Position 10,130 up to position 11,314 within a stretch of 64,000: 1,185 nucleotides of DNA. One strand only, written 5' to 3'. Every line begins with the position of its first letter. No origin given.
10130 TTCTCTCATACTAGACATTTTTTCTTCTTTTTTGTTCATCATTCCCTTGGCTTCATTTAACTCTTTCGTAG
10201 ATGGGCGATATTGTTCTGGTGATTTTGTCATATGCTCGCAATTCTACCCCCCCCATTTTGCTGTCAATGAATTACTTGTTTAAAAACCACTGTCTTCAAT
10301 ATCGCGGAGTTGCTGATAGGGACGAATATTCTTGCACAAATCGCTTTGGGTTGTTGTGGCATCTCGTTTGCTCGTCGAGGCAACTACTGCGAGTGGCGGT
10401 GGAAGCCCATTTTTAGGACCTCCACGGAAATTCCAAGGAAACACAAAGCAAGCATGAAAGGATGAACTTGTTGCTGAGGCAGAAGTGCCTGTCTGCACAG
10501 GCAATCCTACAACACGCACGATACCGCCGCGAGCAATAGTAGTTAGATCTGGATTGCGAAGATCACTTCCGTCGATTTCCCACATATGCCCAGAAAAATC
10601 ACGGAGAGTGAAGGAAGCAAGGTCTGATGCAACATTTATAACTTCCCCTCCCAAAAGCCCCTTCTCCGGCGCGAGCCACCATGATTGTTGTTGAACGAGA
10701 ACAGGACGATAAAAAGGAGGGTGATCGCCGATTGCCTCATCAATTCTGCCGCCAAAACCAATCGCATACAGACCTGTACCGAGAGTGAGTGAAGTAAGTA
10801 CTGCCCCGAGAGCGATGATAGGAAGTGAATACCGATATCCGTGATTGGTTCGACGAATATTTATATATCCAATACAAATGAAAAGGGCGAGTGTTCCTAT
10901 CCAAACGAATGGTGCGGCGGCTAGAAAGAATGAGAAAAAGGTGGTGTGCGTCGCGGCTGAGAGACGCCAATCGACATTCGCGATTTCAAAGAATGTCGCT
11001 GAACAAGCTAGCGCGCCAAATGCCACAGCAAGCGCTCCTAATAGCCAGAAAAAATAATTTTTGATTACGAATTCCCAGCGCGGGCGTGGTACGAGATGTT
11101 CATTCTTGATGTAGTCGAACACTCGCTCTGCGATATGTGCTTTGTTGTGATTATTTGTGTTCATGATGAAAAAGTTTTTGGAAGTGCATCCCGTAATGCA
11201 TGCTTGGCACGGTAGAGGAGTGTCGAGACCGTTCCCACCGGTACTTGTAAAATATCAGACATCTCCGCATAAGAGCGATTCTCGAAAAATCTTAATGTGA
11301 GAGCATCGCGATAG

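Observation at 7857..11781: Co-directional cluster: ECF sigma, membrane anti-sigma candidate, E/K-rich protein, VKOR-type thiol oxidoreductase, secreted beta-helix membrane protein, nth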

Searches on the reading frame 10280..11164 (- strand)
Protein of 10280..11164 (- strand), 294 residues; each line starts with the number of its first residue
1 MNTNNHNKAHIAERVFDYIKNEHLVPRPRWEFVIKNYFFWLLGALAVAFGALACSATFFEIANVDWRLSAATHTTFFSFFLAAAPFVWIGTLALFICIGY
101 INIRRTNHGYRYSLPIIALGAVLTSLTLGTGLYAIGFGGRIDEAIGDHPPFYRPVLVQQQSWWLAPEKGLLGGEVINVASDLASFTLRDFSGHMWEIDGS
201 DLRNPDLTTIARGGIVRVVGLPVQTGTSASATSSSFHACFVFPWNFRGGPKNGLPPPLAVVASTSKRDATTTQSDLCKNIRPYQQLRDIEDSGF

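Call 3: search_protein_families(library=pfam, proteins=[window:10280-11164:-], max_evalue=0.1)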
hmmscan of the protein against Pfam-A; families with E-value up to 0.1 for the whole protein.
window:10280-11164:- (294 aa): 1 family
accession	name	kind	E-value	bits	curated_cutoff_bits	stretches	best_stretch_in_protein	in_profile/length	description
PF19529.4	DUF6057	-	0.044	13.1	29.8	1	16-128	138-243/569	Family of unknown function (DUF6057)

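Call 4: search_protein_families(library=ncbifam, proteins=[window:10280-11164:-], max_evalue=0.1)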
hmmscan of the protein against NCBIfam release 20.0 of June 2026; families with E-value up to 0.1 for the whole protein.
window:10280-11164:- (294 aa): 1 family
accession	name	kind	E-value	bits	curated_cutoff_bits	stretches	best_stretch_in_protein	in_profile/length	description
TIGR02873.1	spore_ylxY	hypoth_equivalog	0.1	11.8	391.5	0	157-210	173-220/268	probable sporulation protein, polysaccharide deacetylase family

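Call 7: find_homologous_proteins(query=window:10280-11164:-)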
Query window:10280-11164:- (294 aa): 202 proteins with E <= 0.001 among 6089 candidates; the best 120 are listed.
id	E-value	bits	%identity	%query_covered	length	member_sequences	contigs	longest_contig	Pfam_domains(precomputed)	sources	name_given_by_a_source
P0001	1.4e-200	683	100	100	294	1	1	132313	-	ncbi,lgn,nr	ncbi:MAG: hypothetical protein NTU85_00745 [Candidatus Kaiserbacteria bacterium]|nr:hypothetical pro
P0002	5.1e-147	507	72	100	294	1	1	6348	-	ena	-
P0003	1.2e-143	496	71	100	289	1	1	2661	-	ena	-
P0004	2.9e-139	481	70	100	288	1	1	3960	-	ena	-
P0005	1.8e-138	479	72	100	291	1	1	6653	-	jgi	jgi:hypothetical protein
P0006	1.8e-138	479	69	100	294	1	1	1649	-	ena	-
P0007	8.1e-137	473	70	99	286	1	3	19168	-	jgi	jgi:hypothetical protein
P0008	1.3e-136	473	69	100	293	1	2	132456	-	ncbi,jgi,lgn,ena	jgi:hypothetical protein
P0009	9.8e-136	470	68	100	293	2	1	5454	-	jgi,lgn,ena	-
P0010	2.7e-135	468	69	100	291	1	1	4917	-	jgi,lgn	jgi:hypothetical protein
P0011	3.3e-135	468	68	100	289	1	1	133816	-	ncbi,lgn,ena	-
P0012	3.9e-135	468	69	98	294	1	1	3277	-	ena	-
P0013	5.6e-135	467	71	98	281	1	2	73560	-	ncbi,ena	-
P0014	1.9e-133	462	68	100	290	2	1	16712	-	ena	-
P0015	4.2e-132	458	67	100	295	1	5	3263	-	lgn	-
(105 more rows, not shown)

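Call 10: search_protein_families(library=pfam, proteins=[window:10280-11164:-], max_evalue=10)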
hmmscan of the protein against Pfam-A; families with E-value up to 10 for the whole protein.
window:10280-11164:- (294 aa): 4 families
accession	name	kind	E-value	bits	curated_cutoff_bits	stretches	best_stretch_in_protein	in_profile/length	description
PF19529.4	DUF6057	-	0.044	13.1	29.8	1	16-128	138-243/569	Family of unknown function (DUF6057)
PF11947.13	DUF3464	-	0.2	11.8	25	1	14-55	78-119/149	Photosynthesis affected mutant 68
PF00335.26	Tetraspanin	-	0.27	11.3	32.1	1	33-129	6-94/225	Tetraspanin family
PF04588.18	HIG_1_N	-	1.7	9.4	22.4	1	85-109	3-29/52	Hypoxia induced protein conserved region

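Call 11: find_related_loci(query=A1, collection=genome_contigs, flank=8000)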
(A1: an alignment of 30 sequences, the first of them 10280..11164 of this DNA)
Query A1 (294 aa) in genome_contigs; peptide patterns used: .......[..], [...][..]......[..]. (x = any residue, [..] = any of these).
115 stretches matched a pattern; 32 encode a relative of the query (tblastn E <= 1e-3); 32 distinct loci.
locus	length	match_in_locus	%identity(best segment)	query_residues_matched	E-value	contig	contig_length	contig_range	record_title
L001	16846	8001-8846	71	3-291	1e-133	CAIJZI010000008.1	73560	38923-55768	uncultured bacterium isolate AlinenLipids_bin-0397 genome assembly, contig: bin-0397:8/9, whole genome shotgun sequence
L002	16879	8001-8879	68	1-294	8e-129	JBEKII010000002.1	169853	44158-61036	MAG: Minisyncoccia bacterium isolate SPRUCE 297 SPRUCE_297_2, whole genome shotgun sequence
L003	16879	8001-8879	61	1-294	2e-124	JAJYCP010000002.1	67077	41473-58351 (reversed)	MAG: bacterium isolate BP9.bin55 NODE_586_length_67077_cov_3.266527, whole genome shotgun sequence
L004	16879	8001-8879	61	1-294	7e-123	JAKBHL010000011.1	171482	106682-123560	MAG: bacterium isolate DBS1-3.bin101 NODE_57_length_171482_cov_3.30188, whole genome shotgun sequence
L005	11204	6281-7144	60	1-294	4e-122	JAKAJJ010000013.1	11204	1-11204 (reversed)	MAG: bacterium isolate WY3.bin89 NODE_10704_length_11204_cov_1.645843, whole genome shotgun sequence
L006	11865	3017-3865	61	6-293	6e-119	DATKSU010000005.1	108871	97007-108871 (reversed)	MAG TPA_asm: Candidatus Paceibacterota bacterium isolate SMAG_U14062 k141_61604, whole genome shotgun sequence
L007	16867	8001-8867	61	1-294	2e-114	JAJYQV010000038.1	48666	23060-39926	MAG: bacterium isolate DS4.bin61 NODE_580_length_48666_cov_5.171903, whole genome shotgun sequence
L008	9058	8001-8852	58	3-292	9e-114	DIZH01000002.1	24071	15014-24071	MAG TPA_asm: Patescibacteria group bacterium UBA6033 UBA6033_contig_4630, whole genome shotgun sequence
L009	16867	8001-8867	62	2-294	1e-112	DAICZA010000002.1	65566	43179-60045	MAG TPA_asm: bacterium isolate clean1989 NODE_2_length_65566_cov_4.227458, whole genome shotgun sequence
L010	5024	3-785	61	29-294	1e-112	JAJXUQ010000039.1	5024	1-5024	MAG: bacterium isolate BP5.bin105 NODE_33742_length_5024_cov_2.356136, whole genome shotgun sequence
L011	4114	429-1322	58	4-293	9e-113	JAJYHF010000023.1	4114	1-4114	MAG: bacterium isolate DBS1-3.bin45 NODE_51662_length_4114_cov_1.91272, whole genome shotgun sequence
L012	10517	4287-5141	59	2-292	2e-111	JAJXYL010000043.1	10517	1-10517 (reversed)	MAG: bacterium isolate BP6.bin85 NODE_11175_length_10517_cov_2.481424, whole genome shotgun sequence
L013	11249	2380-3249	57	5-294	3e-110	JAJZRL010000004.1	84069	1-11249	MAG: bacterium isolate SKS1.bin88 NODE_417_length_84069_cov_4.806497, whole genome shotgun sequence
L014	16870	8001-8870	59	1-293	7e-109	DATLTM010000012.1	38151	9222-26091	MAG TPA_asm: Candidatus Paceibacterota bacterium isolate SMAG_U13956 k141_95252, whole genome shotgun sequence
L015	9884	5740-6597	56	4-294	1e-107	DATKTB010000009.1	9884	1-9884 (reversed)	MAG TPA_asm: Candidatus Paceibacterota bacterium isolate SMAG_U14070 k141_979677, whole genome shotgun sequence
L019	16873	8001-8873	55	5-294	2e-95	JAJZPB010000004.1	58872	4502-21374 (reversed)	MAG: bacterium isolate SKS1.bin108 NODE_832_length_58872_cov_4.398894, whole genome shotgun sequence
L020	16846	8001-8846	54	8-294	2e-95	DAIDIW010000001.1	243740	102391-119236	MAG TPA_asm: Candidatus Kaiserbacteria bacterium isolate clean371 k141_502389, whole genome shotgun sequence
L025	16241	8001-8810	50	3-287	2e-78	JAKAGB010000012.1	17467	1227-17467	MAG: bacterium isolate WY2.bin141 NODE_4589_length_17467_cov_3.593080, whole genome shotgun sequence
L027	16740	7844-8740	41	1-293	8e-67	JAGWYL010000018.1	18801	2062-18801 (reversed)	MAG: Patescibacteria group bacterium isolate REEB49 contig-150_3642, whole genome shotgun sequence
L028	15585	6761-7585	36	12-290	1e-58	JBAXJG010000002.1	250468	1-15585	MAG: Candidatus Uhrbacteria bacterium isolate ELA369 MAG369_2, whole genome shotgun sequence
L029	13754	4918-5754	35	11-292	1e-56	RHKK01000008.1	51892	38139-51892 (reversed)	MAG: Candidatus Uhrbacteria bacterium isolate UHB N2_1.scaffold_238, whole genome shotgun sequence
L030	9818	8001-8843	34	11-290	1e-54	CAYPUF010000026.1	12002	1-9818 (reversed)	MAG TPA_asm: uncultured Gammaproteobacteria bacterium isolate SRP093185_co1_134 genome assembly, contig: NODE_3764_lengt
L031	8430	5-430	51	148-294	2e-44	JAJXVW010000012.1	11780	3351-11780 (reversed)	MAG: bacterium isolate BP5.bin47 NODE_9599_length_11780_cov_1.142453, whole genome shotgun sequence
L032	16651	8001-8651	37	2-220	2e-40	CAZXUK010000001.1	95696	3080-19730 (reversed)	MAG TPA_asm: uncultured Gammaproteobacteria bacterium isolate binchicken_co13_442 genome assembly, contig: NODE_105_leng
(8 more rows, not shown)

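Call 29: predict_structure(alignment_id=A1)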
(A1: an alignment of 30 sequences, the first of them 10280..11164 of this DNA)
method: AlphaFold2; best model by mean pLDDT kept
length: 294 residues; sequences in the alignment: 30
mean_pLDDT: 67.8   pTM: 0.48
mean pLDDT of the five models: 67.8, 65.8, 61.4, 61.0, 53.6
residues with pLDDT >= 90: 3; 70-90: 154; 50-70: 78; < 50: 59
segments of 3 or more residues with pLDDT < 50: 1-6, 65-69, 71-73, 148-153, 226-232, 247-272, 290-294
pLDDT, mean of each block of 10 residues (from residue 1): 48 70 66 84 84 73 53 58 67 82 70 79 83 69 54 59 80 86 85 87 83 84 57 73 60 38 32 61 54 39
secondary structure, 60 per line:
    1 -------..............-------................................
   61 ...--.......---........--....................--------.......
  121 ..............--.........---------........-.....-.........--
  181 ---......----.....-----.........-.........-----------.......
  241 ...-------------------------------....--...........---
elements in order: H8-21 H29-63 H66-72 H76-83 H86-105 H114-134 H137-145 H155-162 E170-178 E184-189 E194-198 H204-212 E214-222 E234-243 H275-278 H281-291

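Call 51: search_protein_representatives(alignment_id=A1)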
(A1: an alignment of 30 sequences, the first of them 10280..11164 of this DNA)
Query: 30 sequences, 290 profile positions. Proteins with E-value up to 0.001 (for the whole library): 2370; up to 1e-10: 1841; up to 1e-30: 1022. The best 150 are listed.
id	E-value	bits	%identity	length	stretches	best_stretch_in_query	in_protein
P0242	5.7e-114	396.5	-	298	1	11-289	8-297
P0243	1.4e-99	349.2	-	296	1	3-288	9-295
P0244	9.9e-94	330.1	-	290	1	5-285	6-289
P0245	1.3e-85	303.4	-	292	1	5-287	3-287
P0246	4.3e-85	301.7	-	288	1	1-288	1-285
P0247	3.0e-84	298.9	-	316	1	4-286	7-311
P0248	5.6e-82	291.5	-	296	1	1-288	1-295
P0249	1.4e-81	290.2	-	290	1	3-285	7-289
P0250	8.4e-79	281.1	-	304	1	7-287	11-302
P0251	4.5e-78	278.7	-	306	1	4-284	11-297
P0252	2.5e-76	272.9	-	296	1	1-287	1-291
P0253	3.0e-76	272.7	-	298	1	5-284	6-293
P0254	2.2e-75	269.8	-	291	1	4-285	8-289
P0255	1.5e-74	267.1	-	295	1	3-286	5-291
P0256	2.1e-74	266.6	-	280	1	3-285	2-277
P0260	1.5e-73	263.8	-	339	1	9-286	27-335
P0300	2.6e-56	207.2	-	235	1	5-221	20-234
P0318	3.0e-53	197.2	-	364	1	5-245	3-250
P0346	2.6e-51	190.8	-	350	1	8-220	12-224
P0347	2.8e-51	190.7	-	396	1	5-246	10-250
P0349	4.0e-51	190.2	-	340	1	3-225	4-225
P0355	1.2e-50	188.6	-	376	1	4-244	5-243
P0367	6.1e-50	186.3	-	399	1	4-246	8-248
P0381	2.4e-49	184.4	-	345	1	4-228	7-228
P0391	5.2e-49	183.3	-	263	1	11-213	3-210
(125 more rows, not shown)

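Call 52: search_protein_families(library=pfam, proteins=[P0347, P0367, P0355, P0318, P0346, P0349, P0381, P0260, P0300, P0391], max_evalue=0.01)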
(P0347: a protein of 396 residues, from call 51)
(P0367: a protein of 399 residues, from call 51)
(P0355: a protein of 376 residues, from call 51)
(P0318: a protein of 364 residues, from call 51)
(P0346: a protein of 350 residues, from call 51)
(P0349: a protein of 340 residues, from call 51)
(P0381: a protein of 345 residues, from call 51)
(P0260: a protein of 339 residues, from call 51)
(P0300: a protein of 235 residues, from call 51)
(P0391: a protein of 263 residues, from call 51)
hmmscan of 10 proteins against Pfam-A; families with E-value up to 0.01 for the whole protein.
P0347 (396 aa): 0 families

P0367 (399 aa): 0 families

P0355 (376 aa): 0 families

P0318 (364 aa): 1 family
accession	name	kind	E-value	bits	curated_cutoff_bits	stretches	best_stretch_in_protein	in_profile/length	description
PF03023.19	MurJ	-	0.0094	15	27.4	0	37-158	286-402/451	Lipid II flippase MurJ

P0346 (350 aa): 0 families

P0349 (340 aa): 0 families

P0381 (345 aa): 0 families

P0260 (339 aa): 0 families

P0300 (235 aa): 1 family
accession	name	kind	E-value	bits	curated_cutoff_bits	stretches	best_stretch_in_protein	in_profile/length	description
PF07690.21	MFS_1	-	6.5e-06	25.7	33.4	1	25-149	187-290/347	Major Facilitator Superfamily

P0391 (263 aa): 1 family
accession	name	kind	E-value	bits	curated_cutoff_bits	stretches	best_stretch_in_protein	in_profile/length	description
PF00115.25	COX1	-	0.0089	15.4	34.8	0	22-127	76-175/436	Cytochrome C and Quinol oxidase polypeptide I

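Call 60: search_solved_structures(query=A1, max_evalue=10)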
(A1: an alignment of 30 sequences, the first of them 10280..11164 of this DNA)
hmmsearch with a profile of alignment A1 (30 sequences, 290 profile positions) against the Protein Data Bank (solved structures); distinct sequences matched with E-value up to 10: 3.
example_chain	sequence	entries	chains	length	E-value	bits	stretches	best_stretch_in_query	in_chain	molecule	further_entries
4a35_A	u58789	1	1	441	0.79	12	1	137-172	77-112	MITOCHONDRIAL ENOLASE SUPERFAMILY MEMBER 1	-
1cp7_A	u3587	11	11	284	1.7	10.9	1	115-176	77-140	AMINOPEPTIDASE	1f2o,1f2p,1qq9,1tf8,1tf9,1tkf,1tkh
6g6o_A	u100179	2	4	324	5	9.3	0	185-220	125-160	Ika8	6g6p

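Call 67: search_protein_families(library=pfam, proteins=[L020:9166-9828:+, L027:10317-10895:+, L027:13694-14104:-, L031:902-1690:+, L019:10080-10622:+, L029:5772-6248:+, L029:3413-4177:-, L001:8881-10077:+, L025:9453-10274:-, L027:10899-13163:+], max_evalue=0.001)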
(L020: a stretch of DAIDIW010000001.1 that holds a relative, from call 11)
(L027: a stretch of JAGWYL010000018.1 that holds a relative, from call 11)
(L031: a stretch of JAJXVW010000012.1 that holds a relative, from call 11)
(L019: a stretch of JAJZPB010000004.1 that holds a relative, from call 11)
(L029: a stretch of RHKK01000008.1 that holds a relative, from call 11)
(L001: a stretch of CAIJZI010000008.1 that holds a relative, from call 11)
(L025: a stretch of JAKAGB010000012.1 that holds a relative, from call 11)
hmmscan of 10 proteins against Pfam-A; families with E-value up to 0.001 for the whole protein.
L020:9166-9828:+ (220 aa): 2 families
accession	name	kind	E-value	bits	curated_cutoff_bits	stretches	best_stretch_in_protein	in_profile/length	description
PF06262.17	Zincin_1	-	3.3e-07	30.6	22.4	1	2-59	48-95/97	Zincin-like metallopeptidase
PF14325.12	DUF4383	-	1e-05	26.2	27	1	93-201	3-121/125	Domain of unknown function (DUF4383)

L027:10317-10895:+ (192 aa): 1 family
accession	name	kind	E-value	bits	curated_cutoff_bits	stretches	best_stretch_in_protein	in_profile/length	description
PF01625.27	PMSR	-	9e-63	211.5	23.7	1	41-191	2-153/153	Peptide methionine sulfoxide reductase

L027:13694-14104:- (136 aa): 5 families
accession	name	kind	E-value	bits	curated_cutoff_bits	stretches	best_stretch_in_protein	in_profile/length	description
PF01641.26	SelR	-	1.2e-51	174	24.9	1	15-129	1-115/116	SelR domain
PF03226.21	Yippee-Mis18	-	4.2e-06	27.3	26.6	1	44-126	2-88/108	Yippee zinc-binding/DNA-binding /Mis18, centromere assembly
PF24046.1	At4g08330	-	8.5e-05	23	27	0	89-114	74-99/129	At4g08330 beta-tent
PF08271.17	Zn_Ribbon_TF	-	0.00019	21.4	29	0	37-54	12-29/43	TFIIB zinc-binding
PF06397.17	Desulfoferrod_N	-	0.00054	20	23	0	42-53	4-15/36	Desulfoferrodoxin, N-terminal domain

L031:902-1690:+ (262 aa): 1 family
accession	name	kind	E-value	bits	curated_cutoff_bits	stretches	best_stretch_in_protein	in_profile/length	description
PF04402.19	SIMPL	-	2.3e-21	77.4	25.2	1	58-259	1-205/205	Protein of unknown function (DUF541)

L019:10080-10622:+ (180 aa): 2 families
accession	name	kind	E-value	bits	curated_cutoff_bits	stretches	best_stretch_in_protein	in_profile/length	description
PF00578.27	AhpC-TSA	-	3.7e-44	150.1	26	1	29-157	1-123/124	AhpC/TSA family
PF08534.16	Redoxin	-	1.7e-21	77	26.6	1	30-166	3-139/148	Redoxin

L029:5772-6248:+ (158 aa): 0 families

L029:3413-4177:- (254 aa): 1 family
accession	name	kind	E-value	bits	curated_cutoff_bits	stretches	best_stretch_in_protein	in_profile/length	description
PF04264.18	YceI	-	1.3e-17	65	23.7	1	82-252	3-150/150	YceI-like domain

L001:8881-10077:+ (398 aa): 2 families
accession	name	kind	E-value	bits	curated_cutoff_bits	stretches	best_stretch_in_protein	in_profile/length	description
PF01833.30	TIG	-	4.4e-15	55.9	20.9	2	189-270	1-84/84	IPT/TIG domain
PF01471.23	PG_binding_1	-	1e-07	32.4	23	1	80-119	1-41/57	Putative peptidoglycan binding domain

L025:9453-10274:- (273 aa): 0 families

L027:10899-13163:+ (754 aa): 0 families

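Call 69: find_related_loci(query=A1, collection=metagenome_contigs, flank=6000)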
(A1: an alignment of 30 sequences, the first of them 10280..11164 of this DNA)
Query A1 (294 aa) in metagenome_contigs; peptide patterns used: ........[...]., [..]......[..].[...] (x = any residue, [..] = any of these).
163 stretches matched a pattern; 33 encode a relative of the query (tblastn E <= 1e-3); 33 distinct loci.
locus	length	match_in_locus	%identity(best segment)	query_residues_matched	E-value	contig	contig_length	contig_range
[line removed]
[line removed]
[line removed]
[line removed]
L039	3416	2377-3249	62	1-294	7e-124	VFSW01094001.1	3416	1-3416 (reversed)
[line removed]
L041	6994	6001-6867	60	1-294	3e-114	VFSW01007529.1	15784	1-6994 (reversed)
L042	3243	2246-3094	59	4-292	1e-116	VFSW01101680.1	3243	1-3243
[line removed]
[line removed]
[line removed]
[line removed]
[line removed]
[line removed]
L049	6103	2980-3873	58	1-294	1e-105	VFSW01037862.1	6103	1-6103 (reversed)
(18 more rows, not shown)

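Call 91: search_protein_families(library=phrogs, proteins=[window:10280-11164:-], max_evalue=0.01)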
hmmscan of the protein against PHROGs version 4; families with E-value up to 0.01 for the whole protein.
window:10280-11164:- (294 aa): 0 families
